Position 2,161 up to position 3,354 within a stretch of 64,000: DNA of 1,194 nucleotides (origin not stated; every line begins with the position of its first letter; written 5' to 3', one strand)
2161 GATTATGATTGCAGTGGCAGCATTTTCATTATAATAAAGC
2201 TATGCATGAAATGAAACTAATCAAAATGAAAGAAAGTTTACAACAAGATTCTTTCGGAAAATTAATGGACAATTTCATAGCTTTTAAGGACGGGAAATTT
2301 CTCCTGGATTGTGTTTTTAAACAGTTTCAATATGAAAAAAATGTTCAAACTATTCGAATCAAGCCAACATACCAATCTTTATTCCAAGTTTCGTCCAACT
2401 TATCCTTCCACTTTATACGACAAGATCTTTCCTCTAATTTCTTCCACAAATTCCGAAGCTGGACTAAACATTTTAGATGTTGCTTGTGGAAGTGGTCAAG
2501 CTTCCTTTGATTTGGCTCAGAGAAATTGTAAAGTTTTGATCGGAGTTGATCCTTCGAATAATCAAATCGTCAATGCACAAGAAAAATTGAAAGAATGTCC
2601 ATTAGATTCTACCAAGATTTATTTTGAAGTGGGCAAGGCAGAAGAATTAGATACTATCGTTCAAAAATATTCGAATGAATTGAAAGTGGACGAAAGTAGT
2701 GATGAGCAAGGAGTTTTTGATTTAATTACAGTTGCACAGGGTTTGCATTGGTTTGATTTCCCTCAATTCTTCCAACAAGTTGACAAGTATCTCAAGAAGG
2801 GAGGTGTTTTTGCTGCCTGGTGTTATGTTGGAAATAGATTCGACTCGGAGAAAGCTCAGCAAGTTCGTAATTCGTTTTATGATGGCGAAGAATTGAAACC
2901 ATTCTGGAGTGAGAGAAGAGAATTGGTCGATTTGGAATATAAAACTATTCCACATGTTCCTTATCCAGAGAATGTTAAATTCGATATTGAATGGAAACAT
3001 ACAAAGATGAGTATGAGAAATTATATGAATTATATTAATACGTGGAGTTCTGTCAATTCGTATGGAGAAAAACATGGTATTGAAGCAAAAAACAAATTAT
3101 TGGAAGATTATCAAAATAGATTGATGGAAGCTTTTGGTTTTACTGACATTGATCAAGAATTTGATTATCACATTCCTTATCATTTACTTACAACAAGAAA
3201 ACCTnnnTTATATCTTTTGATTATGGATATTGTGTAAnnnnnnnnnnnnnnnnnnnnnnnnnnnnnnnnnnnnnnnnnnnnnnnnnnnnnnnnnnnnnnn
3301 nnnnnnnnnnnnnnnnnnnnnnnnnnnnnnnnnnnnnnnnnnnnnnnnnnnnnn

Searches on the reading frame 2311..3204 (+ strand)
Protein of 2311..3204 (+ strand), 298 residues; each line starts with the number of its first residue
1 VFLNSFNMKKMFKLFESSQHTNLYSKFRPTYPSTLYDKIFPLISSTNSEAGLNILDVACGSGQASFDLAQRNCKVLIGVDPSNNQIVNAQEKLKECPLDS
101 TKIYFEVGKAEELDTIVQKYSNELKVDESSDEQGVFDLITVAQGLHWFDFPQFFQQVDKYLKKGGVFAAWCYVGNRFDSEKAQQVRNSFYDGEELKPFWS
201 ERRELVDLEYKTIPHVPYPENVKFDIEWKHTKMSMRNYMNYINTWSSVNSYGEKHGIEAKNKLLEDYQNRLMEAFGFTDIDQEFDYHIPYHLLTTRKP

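Call 67: search_protein_families(library=pfam, proteins=[window:2311-3204:+], max_evalue=0.001)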
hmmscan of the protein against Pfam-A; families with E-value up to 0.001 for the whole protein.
window:2311-3204:+ (298 aa): 7 families
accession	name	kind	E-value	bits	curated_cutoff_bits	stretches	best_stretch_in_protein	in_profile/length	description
PF13847.12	Methyltransf_31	-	8.7e-14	51.9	27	1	49-170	2-110/145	Methyltransferase domain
PF13649.12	Methyltransf_25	-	2.8e-13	50.8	27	1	54-165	1-97/97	Methyltransferase domain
PF08242.18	Methyltransf_12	-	1.6e-12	48.4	30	1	55-167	1-98/98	Methyltransferase domain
PF08241.18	Methyltransf_11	-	2e-12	48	21.2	1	55-168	1-94/95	Methyltransferase domain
PF13489.12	Methyltransf_23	-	3.2e-09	37.2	27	1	31-167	8-114/164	Methyltransferase domain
PF01209.24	Ubie_methyltran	-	5.9e-07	29.5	20.1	1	46-167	43-149/233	ubiE/COQ5 methyltransferase family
PF02353.26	CMAS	-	7.2e-06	26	27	1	38-189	50-184/273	Mycolic acid cyclopropane synthetase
